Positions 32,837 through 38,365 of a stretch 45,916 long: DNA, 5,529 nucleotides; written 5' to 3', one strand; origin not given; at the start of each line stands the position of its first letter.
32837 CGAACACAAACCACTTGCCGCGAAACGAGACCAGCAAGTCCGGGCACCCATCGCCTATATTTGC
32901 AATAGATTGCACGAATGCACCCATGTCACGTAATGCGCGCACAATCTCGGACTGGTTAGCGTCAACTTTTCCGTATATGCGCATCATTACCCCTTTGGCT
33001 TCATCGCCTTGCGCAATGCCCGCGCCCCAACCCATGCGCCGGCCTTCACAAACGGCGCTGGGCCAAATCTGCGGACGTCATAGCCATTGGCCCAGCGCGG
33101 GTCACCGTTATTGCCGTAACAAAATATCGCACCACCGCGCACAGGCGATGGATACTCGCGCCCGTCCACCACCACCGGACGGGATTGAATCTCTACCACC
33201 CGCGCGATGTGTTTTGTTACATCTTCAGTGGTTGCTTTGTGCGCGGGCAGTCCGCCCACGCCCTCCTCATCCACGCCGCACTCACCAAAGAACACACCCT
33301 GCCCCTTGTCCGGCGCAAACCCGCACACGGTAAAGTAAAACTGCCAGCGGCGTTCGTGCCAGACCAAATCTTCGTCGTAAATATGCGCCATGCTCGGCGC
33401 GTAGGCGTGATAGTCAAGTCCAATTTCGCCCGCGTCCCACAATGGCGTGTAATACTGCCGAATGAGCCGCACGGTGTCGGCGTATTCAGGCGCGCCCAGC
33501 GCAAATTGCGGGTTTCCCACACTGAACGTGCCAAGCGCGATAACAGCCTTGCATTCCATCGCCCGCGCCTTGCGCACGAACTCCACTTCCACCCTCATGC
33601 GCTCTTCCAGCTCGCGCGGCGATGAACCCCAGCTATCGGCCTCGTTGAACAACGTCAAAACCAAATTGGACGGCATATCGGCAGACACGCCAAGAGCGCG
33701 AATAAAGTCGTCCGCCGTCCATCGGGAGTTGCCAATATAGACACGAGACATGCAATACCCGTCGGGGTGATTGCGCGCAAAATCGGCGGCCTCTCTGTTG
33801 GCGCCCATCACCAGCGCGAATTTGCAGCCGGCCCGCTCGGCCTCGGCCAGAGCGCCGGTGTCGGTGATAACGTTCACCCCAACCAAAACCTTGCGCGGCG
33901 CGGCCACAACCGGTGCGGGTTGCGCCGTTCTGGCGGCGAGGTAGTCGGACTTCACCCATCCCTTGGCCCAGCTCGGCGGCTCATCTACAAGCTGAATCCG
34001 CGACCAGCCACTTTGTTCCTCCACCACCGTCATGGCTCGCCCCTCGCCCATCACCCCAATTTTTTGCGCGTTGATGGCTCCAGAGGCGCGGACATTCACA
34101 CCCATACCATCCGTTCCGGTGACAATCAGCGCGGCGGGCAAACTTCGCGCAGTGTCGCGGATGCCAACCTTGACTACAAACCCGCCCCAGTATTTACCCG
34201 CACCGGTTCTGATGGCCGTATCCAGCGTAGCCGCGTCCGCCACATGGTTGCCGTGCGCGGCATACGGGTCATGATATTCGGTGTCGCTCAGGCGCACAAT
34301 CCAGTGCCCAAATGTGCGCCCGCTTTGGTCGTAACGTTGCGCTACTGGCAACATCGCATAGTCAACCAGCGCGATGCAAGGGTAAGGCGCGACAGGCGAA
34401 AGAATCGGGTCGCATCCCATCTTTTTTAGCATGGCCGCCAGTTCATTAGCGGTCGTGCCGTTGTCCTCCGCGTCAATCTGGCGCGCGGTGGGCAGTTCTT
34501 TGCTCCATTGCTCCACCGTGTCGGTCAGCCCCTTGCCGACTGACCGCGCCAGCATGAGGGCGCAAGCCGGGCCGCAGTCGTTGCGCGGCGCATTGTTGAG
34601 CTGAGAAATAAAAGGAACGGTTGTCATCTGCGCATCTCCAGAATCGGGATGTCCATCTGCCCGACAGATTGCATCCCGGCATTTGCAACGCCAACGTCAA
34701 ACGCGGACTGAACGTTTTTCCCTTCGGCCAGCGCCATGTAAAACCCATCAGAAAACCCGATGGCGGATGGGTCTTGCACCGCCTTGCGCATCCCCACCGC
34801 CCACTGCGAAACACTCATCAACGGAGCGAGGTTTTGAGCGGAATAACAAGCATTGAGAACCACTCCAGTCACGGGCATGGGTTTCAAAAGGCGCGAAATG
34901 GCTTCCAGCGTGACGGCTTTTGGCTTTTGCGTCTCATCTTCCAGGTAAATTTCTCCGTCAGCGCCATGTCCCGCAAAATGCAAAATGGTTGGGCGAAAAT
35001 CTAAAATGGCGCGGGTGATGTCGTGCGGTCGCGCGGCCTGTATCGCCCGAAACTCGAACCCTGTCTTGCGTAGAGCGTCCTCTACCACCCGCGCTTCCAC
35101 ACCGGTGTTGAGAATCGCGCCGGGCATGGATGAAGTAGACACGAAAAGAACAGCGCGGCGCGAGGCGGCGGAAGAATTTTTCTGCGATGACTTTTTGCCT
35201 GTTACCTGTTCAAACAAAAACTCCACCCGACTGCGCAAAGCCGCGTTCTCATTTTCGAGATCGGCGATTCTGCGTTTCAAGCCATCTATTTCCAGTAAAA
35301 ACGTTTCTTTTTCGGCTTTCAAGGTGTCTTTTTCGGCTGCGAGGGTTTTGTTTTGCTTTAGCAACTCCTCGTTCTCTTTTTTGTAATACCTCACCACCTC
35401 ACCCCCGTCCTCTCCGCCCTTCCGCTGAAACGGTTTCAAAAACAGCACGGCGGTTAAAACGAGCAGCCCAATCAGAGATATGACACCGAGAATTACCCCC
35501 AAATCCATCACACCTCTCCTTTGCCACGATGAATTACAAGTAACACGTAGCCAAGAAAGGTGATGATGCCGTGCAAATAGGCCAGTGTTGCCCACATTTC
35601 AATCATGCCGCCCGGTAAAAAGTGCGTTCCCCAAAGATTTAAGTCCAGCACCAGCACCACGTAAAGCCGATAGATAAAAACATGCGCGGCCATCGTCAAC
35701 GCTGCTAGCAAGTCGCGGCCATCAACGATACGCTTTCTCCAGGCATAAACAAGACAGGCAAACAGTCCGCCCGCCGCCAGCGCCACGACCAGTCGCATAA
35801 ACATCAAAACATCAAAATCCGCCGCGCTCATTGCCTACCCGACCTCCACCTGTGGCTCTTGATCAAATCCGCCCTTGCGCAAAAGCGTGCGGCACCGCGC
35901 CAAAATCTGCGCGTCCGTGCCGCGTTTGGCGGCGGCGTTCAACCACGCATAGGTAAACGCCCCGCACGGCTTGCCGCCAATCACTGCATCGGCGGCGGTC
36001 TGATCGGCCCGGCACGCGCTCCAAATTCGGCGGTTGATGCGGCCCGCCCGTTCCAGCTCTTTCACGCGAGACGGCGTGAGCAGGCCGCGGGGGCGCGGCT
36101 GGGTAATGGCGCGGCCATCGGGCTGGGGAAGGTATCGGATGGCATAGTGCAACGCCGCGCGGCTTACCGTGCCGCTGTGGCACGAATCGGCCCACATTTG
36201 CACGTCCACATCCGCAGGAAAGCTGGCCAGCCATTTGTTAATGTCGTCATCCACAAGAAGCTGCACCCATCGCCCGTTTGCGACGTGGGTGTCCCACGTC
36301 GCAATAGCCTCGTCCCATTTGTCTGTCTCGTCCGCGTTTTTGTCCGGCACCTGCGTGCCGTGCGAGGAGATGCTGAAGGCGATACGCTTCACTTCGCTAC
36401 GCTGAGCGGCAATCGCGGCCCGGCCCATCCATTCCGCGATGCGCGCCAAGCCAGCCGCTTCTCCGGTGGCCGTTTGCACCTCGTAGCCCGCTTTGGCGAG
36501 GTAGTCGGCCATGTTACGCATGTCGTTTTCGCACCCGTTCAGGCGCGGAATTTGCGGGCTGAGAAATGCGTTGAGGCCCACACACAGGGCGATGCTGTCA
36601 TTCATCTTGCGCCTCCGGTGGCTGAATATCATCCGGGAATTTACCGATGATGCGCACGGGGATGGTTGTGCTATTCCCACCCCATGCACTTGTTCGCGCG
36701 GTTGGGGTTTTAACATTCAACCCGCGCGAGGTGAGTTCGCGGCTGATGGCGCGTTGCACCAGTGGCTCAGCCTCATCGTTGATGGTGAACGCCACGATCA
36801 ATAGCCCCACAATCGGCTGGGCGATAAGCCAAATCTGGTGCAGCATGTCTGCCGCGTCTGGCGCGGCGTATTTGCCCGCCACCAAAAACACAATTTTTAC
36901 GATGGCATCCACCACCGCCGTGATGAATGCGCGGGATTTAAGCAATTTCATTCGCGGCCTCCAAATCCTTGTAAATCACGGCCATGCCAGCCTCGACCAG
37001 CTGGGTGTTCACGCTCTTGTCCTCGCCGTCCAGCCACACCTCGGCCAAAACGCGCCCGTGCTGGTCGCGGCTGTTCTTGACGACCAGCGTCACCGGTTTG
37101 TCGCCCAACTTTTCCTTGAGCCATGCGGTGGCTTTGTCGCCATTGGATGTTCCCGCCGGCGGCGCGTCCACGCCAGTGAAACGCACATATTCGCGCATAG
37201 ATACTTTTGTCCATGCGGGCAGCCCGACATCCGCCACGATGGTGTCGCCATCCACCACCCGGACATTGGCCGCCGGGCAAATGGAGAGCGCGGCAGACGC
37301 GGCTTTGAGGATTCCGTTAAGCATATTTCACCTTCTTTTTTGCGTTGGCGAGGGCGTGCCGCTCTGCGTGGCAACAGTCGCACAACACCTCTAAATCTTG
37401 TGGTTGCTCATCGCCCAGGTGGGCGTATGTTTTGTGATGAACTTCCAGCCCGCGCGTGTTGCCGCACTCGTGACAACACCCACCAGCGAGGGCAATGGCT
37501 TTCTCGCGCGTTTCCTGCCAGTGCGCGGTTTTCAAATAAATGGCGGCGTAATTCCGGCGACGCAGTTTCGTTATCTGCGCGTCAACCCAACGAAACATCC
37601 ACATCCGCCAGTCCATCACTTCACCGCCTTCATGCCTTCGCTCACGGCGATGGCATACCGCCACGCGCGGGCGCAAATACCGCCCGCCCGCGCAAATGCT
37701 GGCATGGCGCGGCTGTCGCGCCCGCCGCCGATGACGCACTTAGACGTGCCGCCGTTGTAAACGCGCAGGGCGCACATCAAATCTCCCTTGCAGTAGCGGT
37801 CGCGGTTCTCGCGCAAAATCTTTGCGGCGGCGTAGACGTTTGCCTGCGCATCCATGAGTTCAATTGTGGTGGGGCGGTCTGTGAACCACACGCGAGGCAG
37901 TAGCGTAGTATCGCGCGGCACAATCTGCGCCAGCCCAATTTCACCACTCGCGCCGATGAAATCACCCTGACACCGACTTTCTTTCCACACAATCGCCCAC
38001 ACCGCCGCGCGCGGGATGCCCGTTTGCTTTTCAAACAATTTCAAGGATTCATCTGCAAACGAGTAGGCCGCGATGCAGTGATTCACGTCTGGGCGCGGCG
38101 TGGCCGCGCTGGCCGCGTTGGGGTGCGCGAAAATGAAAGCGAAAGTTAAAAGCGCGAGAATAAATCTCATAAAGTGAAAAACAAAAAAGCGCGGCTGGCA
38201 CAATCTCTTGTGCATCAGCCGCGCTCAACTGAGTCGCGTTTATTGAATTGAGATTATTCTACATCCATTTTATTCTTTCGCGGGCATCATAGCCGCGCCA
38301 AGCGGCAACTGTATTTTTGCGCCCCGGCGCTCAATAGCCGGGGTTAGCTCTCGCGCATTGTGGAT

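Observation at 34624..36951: Two caspase-fold proteases interleaved with holin-like membrane proteins in the lysis cassette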

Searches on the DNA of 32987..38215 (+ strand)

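Call 8: search_dna_similar(query=window:32987-38215:+, collection=phages, mode=distant)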
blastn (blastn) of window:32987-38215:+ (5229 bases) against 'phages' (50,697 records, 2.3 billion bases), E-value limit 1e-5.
No match.
